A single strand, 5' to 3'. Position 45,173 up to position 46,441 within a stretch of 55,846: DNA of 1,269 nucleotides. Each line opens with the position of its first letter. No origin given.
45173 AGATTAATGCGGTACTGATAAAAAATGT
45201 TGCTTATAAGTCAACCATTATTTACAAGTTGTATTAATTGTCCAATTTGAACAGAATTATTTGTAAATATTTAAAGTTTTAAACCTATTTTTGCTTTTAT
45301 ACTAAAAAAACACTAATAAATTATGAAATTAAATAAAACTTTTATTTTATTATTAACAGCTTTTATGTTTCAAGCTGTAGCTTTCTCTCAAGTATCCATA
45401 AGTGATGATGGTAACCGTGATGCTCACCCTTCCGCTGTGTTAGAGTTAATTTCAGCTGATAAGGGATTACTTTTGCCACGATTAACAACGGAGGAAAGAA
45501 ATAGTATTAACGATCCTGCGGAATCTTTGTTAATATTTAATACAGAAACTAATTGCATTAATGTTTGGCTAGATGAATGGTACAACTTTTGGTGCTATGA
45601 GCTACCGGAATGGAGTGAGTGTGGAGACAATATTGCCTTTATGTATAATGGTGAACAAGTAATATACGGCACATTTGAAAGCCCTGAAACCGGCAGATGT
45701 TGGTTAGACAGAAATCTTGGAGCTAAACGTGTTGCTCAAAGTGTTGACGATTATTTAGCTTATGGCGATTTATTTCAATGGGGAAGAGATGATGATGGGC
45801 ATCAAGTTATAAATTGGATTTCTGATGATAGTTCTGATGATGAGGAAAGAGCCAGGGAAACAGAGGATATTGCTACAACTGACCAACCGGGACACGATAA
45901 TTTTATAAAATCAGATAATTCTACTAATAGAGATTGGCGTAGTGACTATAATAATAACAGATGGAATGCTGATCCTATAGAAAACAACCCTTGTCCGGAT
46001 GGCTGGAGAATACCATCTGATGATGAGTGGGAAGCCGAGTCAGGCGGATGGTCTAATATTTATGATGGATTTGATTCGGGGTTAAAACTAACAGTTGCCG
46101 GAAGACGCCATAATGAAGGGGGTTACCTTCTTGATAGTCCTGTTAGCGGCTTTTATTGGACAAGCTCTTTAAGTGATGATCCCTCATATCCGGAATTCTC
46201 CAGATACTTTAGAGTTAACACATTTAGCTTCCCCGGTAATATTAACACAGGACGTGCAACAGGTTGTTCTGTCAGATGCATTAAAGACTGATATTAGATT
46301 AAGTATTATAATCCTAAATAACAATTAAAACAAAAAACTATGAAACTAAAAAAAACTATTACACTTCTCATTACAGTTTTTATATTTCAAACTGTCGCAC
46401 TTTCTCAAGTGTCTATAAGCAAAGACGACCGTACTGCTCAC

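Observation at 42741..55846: Nine-gene array of secreted proteins with one shared N-terminal module and divergent lectin-like or fibre-like C-termini, interleaved with two 7-TM AraC regulators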

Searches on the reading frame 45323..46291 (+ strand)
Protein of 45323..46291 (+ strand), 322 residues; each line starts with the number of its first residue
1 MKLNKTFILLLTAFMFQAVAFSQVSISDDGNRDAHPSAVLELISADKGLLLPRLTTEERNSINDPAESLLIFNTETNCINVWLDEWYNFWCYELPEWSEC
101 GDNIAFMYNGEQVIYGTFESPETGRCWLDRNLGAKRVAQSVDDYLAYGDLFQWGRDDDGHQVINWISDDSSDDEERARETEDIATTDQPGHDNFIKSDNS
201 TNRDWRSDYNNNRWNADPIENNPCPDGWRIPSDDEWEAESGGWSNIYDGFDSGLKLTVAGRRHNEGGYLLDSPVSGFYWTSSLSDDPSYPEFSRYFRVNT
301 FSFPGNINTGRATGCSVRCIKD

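Call 7: search_protein_families(library=pfam, proteins=[window:45323-46291:+], max_evalue=0.1)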
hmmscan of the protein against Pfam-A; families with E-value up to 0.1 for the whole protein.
window:45323-46291:+ (322 aa): 1 family
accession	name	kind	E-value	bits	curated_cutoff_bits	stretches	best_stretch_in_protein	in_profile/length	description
PF09603.15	Fib_succ_major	-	4.6e-05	24.2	33.9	1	195-237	40-79/187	Fibrobacter succinogenes major domain (Fib_succ_major)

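Call 8: search_protein_families(library=ncbifam, proteins=[window:45323-46291:+], max_evalue=0.1)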
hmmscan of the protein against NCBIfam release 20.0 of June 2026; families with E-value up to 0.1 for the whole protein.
window:45323-46291:+ (322 aa): 1 family
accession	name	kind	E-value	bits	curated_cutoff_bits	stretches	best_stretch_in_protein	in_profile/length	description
TIGR02145.1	Fib_succ_major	domain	3.4e-06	27.9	41.65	1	222-238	60-76/176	FISUMP domain-containing protein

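Call 25: find_homologous_proteins(query=window:45323-46291:+, max_evalue=0.001)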
Query window:45323-46291:+ (322 aa): 4306 proteins with E <= 0.001 among 5576 candidates; the best 120 are listed.
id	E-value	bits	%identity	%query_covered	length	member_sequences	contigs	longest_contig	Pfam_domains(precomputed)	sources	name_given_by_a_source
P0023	2.6e-224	762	100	100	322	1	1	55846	PF09603.16,PF26696.1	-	-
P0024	2.7e-89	318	50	93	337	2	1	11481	PF26696.1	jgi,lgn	-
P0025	1.6e-87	312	46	70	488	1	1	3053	PF09603.16,PF26707.1,PF07603.18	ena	-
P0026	2.8e-86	308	46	100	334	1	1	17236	PF09603.16,PF26696.1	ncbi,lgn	-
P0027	1.1e-78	283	45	100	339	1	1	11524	PF09603.16,PF26696.1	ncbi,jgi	-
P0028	1.1e-76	276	44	100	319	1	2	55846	PF26696.1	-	-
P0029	6.8e-76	274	46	100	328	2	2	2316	PF26696.1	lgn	-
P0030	3.2e-75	272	41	69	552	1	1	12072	PF09603.16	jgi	jgi:uncharacterized protein (TIGR02145 family)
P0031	2.3e-73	266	45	99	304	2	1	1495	PF09603.16,PF26696.1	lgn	-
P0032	2.0e-71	259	43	63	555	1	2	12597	PF09603.16,PF26707.1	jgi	jgi:uncharacterized protein (TIGR02145 family)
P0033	5.8e-71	258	42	99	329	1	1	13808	PF09603.16,PF26696.1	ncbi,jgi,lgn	-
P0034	1.8e-70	256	34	99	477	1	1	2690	PF09603.16,PF26696.1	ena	-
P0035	2.5e-70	256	42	62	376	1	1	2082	PF09603.16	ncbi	-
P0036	3.0e-69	252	43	100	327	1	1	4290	PF09603.16,PF26696.1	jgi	-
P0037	3.0e-69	252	46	89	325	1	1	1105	PF09603.16,PF26696.1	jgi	-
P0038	9.6e-69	250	43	63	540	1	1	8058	PF09603.16,PF26707.1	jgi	-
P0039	1.1e-68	250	44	62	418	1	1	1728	PF09603.16,PF26707.1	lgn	-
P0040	1.2e-68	250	41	63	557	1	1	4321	PF09603.16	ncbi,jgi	jgi:uncharacterized protein (TIGR02145 family)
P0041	2.3e-68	249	42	63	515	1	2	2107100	PF09603.16,PF00801.27,PF26707.1,PF18911.7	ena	-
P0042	3.8e-68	248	42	63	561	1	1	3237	PF09603.16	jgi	jgi:uncharacterized protein (TIGR02145 family)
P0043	4.0e-68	248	44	96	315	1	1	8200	PF09603.16,PF26696.1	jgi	-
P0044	7.7e-68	247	42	90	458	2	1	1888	PF26696.1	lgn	-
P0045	8.2e-68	247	41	100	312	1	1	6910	PF09603.16,PF26696.1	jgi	-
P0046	5.5e-67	245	41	66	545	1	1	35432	PF09603.16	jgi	jgi:uncharacterized protein (TIGR02145 family)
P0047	7.5e-67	244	42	63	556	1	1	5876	PF09603.16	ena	-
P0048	1.1e-66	244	43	96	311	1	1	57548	PF26696.1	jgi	jgi:uncharacterized protein (TIGR02145 family)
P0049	1.4e-66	243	42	100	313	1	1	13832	PF26696.1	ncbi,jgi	-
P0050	5.2e-66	241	41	73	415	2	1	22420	PF09603.16,PF26696.1,PF00041.28,PF10179.16,PF16656.12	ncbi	-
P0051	7.6e-66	241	42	68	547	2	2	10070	PF09603.16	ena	-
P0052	2.2e-65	239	41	63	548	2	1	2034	PF09603.16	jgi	jgi:uncharacterized protein (TIGR02145 family)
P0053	2.3e-65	239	31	100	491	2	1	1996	PF09603.16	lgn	-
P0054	2.9e-65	239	44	99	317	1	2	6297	PF26696.1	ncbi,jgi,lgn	-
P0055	9.2e-65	237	45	63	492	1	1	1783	PF09603.16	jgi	jgi:uncharacterized protein (TIGR02145 family)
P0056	9.8e-65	237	43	63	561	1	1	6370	PF09603.16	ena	-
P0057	1.3e-64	237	41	62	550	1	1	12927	PF09603.16,PF26707.1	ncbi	ncbi:MAG: hypothetical protein ACOYOA_10495 [Saprospiraceae bacterium]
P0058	1.5e-64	237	42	100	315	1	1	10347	PF26696.1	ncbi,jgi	-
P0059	1.6e-64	236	41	63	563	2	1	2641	PF09603.16,PF26707.1,PF07603.18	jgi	jgi:uncharacterized protein (TIGR02145 family)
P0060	3.6e-64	235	36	98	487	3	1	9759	PF26696.1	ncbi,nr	ncbi:MAG TPA: FISUMP domain-containing protein, partial [Saprospiraceae bacterium]|nr:FISUMP domain-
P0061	3.9e-64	235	42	61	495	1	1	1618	PF09603.16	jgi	-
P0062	9.3e-64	234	42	63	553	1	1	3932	PF09603.16,PF26707.1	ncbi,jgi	jgi:uncharacterized protein (TIGR02145 family)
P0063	1.2e-63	234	41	66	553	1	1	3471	PF09603.16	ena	-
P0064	1.2e-63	234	39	66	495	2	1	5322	PF09603.16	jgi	jgi:uncharacterized protein (TIGR02145 family)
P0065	1.4e-63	233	48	69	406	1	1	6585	PF09603.16,PF26696.1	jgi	-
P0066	1.5e-63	233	42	63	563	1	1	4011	PF09603.16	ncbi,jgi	jgi:hypothetical protein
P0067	2.1e-63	233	41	99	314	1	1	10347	PF26696.1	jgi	-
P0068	3.1e-63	232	41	63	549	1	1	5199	PF09603.16,PF26707.1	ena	-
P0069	4.8e-63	232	41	100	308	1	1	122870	PF09603.16,PF26696.1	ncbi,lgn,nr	ncbi:MAG: hypothetical protein EA412_04960 [Chitinophagaceae bacterium]|nr:MAG: hypothetical protein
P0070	9.1e-63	231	42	63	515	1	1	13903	PF09603.16,PF26707.1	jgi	jgi:uncharacterized protein (TIGR02145 family)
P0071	1.1e-62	230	40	67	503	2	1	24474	PF09603.16,PF26707.1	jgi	jgi:uncharacterized protein (TIGR02145 family)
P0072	1.1e-62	230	42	97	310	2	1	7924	PF26696.1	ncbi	-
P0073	1.8e-62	230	41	99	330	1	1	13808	PF09603.16,PF26696.1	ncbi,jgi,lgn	-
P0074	2.3e-62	229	43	96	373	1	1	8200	PF09603.16,PF26696.1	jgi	-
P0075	2.7e-62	229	41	94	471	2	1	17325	PF26696.1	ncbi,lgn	ncbi:MAG: hypothetical protein ACQESZ_06465 [Bacteroidota bacterium]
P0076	2.5e-61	226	41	99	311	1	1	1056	PF09603.16,PF26696.1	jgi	-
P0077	4.0e-61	225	41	100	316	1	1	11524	PF09603.16,PF26696.1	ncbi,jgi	-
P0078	8.1e-61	224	49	68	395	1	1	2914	PF09603.16,PF26696.1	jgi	-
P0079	8.2e-61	224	33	98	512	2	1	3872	PF09603.16,PF26696.1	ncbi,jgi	jgi:hypothetical protein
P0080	1.4e-60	224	41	100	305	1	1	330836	PF26696.1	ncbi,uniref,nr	ncbi:FISUMP domain-containing protein [Aequorivita sp. KMM 9714]|uniref:FISUMP domain-containing pro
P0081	1.5e-60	223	41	99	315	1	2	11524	PF09603.16,PF26696.1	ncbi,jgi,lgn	-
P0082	1.9e-60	223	44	69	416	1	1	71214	PF09603.16,PF26696.1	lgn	-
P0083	2.1e-60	223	40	63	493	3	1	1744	PF09603.16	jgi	jgi:uncharacterized protein (TIGR02145 family)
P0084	2.1e-60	223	44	93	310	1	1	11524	PF09603.16,PF26696.1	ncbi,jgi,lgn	-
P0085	2.9e-60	223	40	100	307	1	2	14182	PF09603.16,PF26696.1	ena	-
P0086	3.0e-60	222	42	62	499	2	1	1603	PF09603.16,PF18998.7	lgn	-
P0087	3.2e-60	222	41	99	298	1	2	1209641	PF26696.1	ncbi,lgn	-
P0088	5.4e-60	222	38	93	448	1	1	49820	PF09603.16,PF26696.1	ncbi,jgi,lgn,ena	-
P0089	5.7e-60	222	37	69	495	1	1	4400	PF09603.16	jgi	jgi:uncharacterized protein (TIGR02145 family)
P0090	6.9e-60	221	41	62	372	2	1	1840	PF09603.16,PF26707.1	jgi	jgi:uncharacterized protein (TIGR02145 family)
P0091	8.0e-60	221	43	87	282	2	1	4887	PF26696.1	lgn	-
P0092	8.3e-60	221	40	62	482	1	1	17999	PF09603.16,PF26707.1,PF07603.18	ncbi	-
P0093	1.3e-59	220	41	63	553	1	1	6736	PF09603.16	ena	-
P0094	1.7e-59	220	47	71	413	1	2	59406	PF09603.16,PF26696.1,PF26707.1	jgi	jgi:hypothetical protein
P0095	3.5e-59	219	46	68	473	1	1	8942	PF09603.16,PF26696.1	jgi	-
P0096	4.8e-59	219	43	100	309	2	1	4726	PF09603.16,PF26696.1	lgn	-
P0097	5.7e-59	218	46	70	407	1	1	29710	PF09603.16,PF26696.1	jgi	-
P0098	5.8e-59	218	40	63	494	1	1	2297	PF09603.16,PF26707.1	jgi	jgi:uncharacterized protein (TIGR02145 family)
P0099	6.4e-59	218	42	89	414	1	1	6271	PF09603.16,PF26696.1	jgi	jgi:hypothetical protein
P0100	7.7e-59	218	42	98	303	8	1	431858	PF09603.16,PF26696.1,PF26707.1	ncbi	-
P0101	8.2e-59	218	43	96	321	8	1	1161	PF09603.16,PF26696.1,PF26707.1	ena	-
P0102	9.8e-59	218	41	100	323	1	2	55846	PF26696.1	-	-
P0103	1.2e-58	217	43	98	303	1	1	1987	PF09603.16,PF26696.1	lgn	-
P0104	1.8e-58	217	39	68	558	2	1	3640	PF09603.16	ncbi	-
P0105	1.9e-58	217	40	100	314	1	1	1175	PF26696.1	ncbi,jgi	jgi:hypothetical protein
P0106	2.4e-58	216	42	96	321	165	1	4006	PF09603.16,PF26696.1,PF26707.1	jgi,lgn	jgi:uncharacterized protein (TIGR02145 family)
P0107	2.7e-58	216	40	61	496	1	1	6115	PF09603.16,PF26707.1,PF18998.7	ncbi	-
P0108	3.3e-58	216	40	89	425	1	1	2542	PF09603.16,PF26696.1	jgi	-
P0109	4.1e-58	215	42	94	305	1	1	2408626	PF09603.16,PF26696.1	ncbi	-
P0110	6.6e-58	215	42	94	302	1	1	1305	PF09603.16,PF26696.1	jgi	jgi:uncharacterized protein (TIGR02145 family)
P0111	7.7e-58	215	44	69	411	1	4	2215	PF26696.1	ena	-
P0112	8.2e-58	214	42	98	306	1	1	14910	PF09603.16,PF26696.1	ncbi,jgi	jgi:uncharacterized protein (TIGR02145 family)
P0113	8.9e-58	214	43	72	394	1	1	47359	PF09603.16,PF26696.1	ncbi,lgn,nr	ncbi:MAG: hypothetical protein EA412_01915 [Chitinophagaceae bacterium]|nr:MAG: hypothetical protein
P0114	1.3e-57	214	45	68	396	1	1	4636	PF09603.16,PF26696.1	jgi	-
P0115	1.3e-57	214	41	63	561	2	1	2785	PF09603.16,PF26707.1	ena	-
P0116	1.5e-57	214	40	100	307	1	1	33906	PF26696.1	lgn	-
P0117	2.2e-57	213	40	100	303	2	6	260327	PF09603.16,PF26696.1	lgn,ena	-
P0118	2.4e-57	213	40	66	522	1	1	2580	PF09603.16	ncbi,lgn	-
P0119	2.9e-57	213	44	60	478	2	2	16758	PF09603.16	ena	-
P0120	7.4e-57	211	47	70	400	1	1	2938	PF09603.16,PF26696.1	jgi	-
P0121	7.8e-57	211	39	91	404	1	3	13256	PF09603.16,PF26696.1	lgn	-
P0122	9.4e-57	211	40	63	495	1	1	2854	PF09603.16,PF26707.1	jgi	jgi:hypothetical protein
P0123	1.2e-56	211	38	66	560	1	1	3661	PF09603.16,PF26707.1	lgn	-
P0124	3.3e-56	209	41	91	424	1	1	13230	PF09603.16,PF26696.1,PF26707.1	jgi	-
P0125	3.4e-56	209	47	69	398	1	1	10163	PF26696.1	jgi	jgi:uncharacterized protein (TIGR02145 family)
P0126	3.5e-56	209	45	69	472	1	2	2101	PF09603.16,PF26707.1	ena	-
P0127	3.8e-56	209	37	63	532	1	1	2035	PF09603.16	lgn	-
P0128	3.8e-56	209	41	62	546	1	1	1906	PF09603.16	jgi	jgi:hypothetical protein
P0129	3.9e-56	209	41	100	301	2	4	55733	PF26696.1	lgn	-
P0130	4.6e-56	209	41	91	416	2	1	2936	PF26696.1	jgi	-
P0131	6.9e-56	208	42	98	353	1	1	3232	PF26696.1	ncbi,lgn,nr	ncbi:MAG: hypothetical protein EA412_00270 [Chitinophagaceae bacterium]|nr:MAG: hypothetical protein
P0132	1.1e-55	207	44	68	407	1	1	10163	PF09603.16,PF26696.1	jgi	jgi:uncharacterized protein (TIGR02145 family)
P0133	1.5e-55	207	39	97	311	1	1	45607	PF09603.16,PF26696.1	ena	-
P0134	1.6e-55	207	42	69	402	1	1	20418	PF26696.1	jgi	-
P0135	1.9e-55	207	44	63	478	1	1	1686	PF26696.1,PF26707.1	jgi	jgi:uncharacterized protein (TIGR02145 family)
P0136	2.3e-55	206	38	63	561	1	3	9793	PF09603.16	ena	-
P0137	4.8e-55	205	39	97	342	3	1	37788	PF09603.16,PF26696.1,PF26707.1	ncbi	-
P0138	5.4e-55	205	41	99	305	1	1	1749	PF09603.16,PF26696.1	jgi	jgi:uncharacterized protein (TIGR02145 family)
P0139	6.5e-55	205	40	99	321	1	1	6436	PF09603.16,PF26696.1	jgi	-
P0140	8.0e-55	205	41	63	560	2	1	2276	PF09603.16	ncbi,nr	ncbi:MAG: hypothetical protein EB023_10945 [Flavobacteriia bacterium]|nr:hypothetical protein [Flavo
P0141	8.7e-55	205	40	91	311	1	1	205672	PF09603.16,PF26696.1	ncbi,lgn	-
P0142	9.0e-55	204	42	69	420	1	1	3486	PF09603.16,PF26696.1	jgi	-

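Call 27: find_encoding_contigs(protein=P0080, flank=10000, max_places=2)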
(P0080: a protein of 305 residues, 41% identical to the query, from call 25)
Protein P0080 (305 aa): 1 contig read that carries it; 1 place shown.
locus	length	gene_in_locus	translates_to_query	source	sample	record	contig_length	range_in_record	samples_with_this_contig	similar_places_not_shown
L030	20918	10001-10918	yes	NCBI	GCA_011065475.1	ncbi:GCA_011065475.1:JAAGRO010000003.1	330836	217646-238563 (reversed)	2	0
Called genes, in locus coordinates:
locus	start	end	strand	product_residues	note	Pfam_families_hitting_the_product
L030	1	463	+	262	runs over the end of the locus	PF02540:NAD_synthase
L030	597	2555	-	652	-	PF01807:Zn_ribbon_DnaG, PF08275:DNAG_N, PF01751:Toprim, PF13155:Toprim_2, PF13662:Toprim_4, PF10410:DnaB_bind (weak), PF28534:DUF8430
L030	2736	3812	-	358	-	-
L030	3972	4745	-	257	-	-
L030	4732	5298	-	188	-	PF07638:Sigma70_ECF (faint), PF04542:Sigma70_r2, PF08281:Sigma70_r4_2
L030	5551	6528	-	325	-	PF00348:polyprenyl_synt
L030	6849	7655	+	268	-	PF07675:Cleaved_Adhesin, PF18962:Por_Secre_tail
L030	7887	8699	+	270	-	PF07675:Cleaved_Adhesin, PF18962:Por_Secre_tail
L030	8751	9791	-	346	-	PF21016:RlmN_N, PF04055:Radical_SAM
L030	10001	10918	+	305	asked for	PF26696:PTL_trimer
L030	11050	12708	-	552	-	PF13365:Trypsin_2 (faint), PF18962:Por_Secre_tail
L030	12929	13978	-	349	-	PF02547:Queuosine_synth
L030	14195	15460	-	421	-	PF00275:EPSP_synthase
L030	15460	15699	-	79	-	-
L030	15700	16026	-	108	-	PF03819:MazG, PF12643:MazG-like (weak)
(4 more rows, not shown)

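Call 40: find_encoding_contigs(protein=P0100, flank=10000, max_places=2)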
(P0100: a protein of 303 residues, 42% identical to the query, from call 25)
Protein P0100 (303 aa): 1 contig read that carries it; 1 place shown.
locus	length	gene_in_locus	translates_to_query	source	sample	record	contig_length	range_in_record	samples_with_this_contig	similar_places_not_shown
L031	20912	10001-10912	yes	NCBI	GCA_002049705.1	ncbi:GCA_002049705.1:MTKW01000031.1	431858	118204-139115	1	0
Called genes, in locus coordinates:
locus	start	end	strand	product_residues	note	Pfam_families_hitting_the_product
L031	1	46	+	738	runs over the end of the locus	PF13328:HD_4, PF01966:HD (weak), PF04607:RelA_SpoT, PF02824:TGS, PF28438:RelA_RIS, PF13291:ACT_4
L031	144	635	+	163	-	PF01475:FUR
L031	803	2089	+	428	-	PF00709:Adenylsucc_synt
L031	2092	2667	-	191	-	PF01467:CTP_transf_like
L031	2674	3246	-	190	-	PF00625:Guanylate_kin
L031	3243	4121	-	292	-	PF03755:YicC-like_N, PF08340:YicC-like_C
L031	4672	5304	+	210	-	PF00702:Hydrolase, PF13419:HAD_2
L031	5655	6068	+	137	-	PF01894:YjbQ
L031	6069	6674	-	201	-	PF04336:ACP_PD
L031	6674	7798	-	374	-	PF03308:MeaB, PF02492:cobW (faint)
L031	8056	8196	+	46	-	-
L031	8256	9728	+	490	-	-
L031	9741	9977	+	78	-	-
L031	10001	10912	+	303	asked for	PF26696:PTL_trimer, PF09603:Fib_succ_major (faint), PF26707:DUF8237 (faint)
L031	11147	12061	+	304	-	PF26696:PTL_trimer, PF09603:Fib_succ_major (weak), PF26707:DUF8237 (faint)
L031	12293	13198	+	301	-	PF09603:Fib_succ_major (faint), PF26696:PTL_trimer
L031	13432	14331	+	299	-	PF26696:PTL_trimer, PF09603:Fib_succ_major (faint), PF26707:DUF8237 (faint)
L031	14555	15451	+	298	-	PF26696:PTL_trimer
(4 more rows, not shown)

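Call 41: find_encoding_contigs(protein=P0026, flank=10000, max_places=2)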
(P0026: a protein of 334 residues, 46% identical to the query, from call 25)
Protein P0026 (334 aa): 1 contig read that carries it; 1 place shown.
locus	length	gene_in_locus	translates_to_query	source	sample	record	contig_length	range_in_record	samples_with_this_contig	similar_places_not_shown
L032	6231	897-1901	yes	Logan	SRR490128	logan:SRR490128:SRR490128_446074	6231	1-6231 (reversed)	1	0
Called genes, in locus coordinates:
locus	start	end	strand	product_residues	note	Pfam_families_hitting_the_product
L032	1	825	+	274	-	?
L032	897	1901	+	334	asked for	PF26696:PTL_trimer, PF09603:Fib_succ_major (faint)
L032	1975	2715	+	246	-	PF09603:Fib_succ_major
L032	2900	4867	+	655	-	PF18962:Por_Secre_tail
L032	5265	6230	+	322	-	?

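Call 42: predict_structure(alignment_id=A6)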
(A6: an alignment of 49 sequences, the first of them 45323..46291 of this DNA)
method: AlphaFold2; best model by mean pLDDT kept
length: 322 residues; sequences in the alignment: 49
mean_pLDDT: 91.3   pTM: 0.76
mean pLDDT of the five models: 91.3, 89.4, 88.1, 87.1, 86.0
residues with pLDDT >= 90: 235; 70-90: 76; 50-70: 11; < 50: 0
segments of 3 or more residues with pLDDT < 50: none
pLDDT, mean of each block of 10 residues (from residue 1): 77 76 78 80 83 94 94 93 95 77 94 96 95 97 98 96 95 93 93 90 89 93 97 96 92 95 95 97 93 95 87 98 94
secondary structure, 60 per line:
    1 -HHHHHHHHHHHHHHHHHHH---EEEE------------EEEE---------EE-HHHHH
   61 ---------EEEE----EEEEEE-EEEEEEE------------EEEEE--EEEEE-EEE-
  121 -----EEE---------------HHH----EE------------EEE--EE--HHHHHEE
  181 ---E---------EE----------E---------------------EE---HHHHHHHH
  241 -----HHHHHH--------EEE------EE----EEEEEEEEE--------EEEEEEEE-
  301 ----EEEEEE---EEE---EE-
elements in order: H2-20 E24-27 E40-43 H56-60 E70-73 E78-83 E85-91 E104-108 E111-115 E117-119 E126-128 E165-167 H174-178 H233-240 H246-251 E260-262 E275-283 E292-299 E305-310 E314-316

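Call 44: fold_search(model_id=the predicted structure, library=pdb)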
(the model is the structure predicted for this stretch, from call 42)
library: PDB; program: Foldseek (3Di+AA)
matches with E <= 10: 112; with E <= 0.001: 0
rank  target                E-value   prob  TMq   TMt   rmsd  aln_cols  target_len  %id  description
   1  6e8n_B                1.3e+00  0.06  0.08  0.13  12.5        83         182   11  Crystal structure of glycosylated human EPDR1 (released 2019-01-23)
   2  6iy0_H                1.7e+00  0.08  0.11  0.31   6.4        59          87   10  Crystal structure of conserved hypothetical protein SAV0927 from Staphylococcus aureus subsp. aureus Mu50 (released 2019-12-18)
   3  6rtd_A                1.8e+00  0.04  0.09  0.07  14.9       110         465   15  Dihydro-heme d1 dehydrogenase NirN in complex with DHE (released 2019-06-19)
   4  3ubu_B                1.9e+00  0.08  0.16  0.34   8.7       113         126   11  Crystal structure of agkisacucetin, a GpIb-binding snaclec (snake C-type lectin) that inhibits platelet (released 2012-04-11)
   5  6e7o_A                2.0e+00  0.06  0.08  0.14  11.4        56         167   12  Crystal structure of deglycosylated human EPDR1 (released 2019-01-23)
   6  7qaj_B                2.4e+00  0.05  0.16  0.34  11.2       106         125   14  ZK002 with Anti-angiogenic and Anti-inflamamtory Properties (released 2023-06-14)
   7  7qaj_H                2.7e+00  0.08  0.17  0.39   8.2       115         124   12  ZK002 with Anti-angiogenic and Anti-inflamamtory Properties (released 2023-06-14)
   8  5wbf_B                2.7e+00  0.03  0.06  0.08  13.2        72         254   12  Double CACHE (dCACHE) sensing domain of TlpC chemoreceptor from Helicobacter pylori (released 2017-11-08)
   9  4o3z                  2.9e+00  0.04  0.07  0.04  14.6        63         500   13  Crystal structure of the vaccine antigen Transferrin Binding Protein B (TbpB) mutant Tyr-95-Ala from Actinobacillus pleu (released 2015-01-14)
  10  3q6k_B                2.9e+00  0.04  0.07  0.07  11.6        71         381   14  Salivary protein from Lutzomyia longipalpis (released 2011-07-27)
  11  4c09                  3.1e+00  0.02  0.06  0.08  15.0        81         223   15  Crystal structure of the metallo-beta-lactamase BCII (released 2014-08-20)
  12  8xfu_A                3.3e+00  0.05  0.11  0.30   6.7        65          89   11  DUF3055 from Staphylococcus aureus adopts unique strategy for structural distinctiveness (released 2024-10-30)
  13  6e7o_C                3.3e+00  0.04  0.09  0.15  10.4        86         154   10  Crystal structure of deglycosylated human EPDR1 (released 2019-01-23)
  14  9g33_UH               3.5e+00  0.06  0.09  0.05  12.1        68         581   10  Stalled 90S - Utp23-Krr1-deltaC3 (released 2025-06-18)
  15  2m5c_MODEL_1_A        3.5e+00  0.02  0.07  0.10  14.0        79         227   13  Solution Structure of the Bacillus cereus Metallo-Beta-Lactamase BcII (released 2013-10-09)
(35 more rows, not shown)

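Call 49: find_encoding_contigs(protein=P0024, flank=10000, max_places=3)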
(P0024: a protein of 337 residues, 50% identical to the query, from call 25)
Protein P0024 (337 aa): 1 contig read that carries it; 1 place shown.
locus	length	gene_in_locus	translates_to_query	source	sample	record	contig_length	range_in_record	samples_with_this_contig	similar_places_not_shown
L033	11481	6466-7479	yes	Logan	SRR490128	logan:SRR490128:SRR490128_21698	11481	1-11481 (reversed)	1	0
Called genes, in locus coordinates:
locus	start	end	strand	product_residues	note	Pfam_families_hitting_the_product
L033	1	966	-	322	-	?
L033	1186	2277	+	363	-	PF26696:PTL_trimer, PF09603:Fib_succ_major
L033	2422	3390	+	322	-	PF26696:PTL_trimer, PF09603:Fib_succ_major (faint)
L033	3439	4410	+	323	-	PF26696:PTL_trimer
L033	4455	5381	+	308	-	PF26696:PTL_trimer, PF09603:Fib_succ_major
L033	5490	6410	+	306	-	PF26696:PTL_trimer, PF09603:Fib_succ_major (faint)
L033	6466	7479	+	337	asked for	PF26696:PTL_trimer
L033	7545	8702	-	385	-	PF12833:HTH_18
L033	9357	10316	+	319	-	PF26696:PTL_trimer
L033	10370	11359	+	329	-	PF26696:PTL_trimer, PF09603:Fib_succ_major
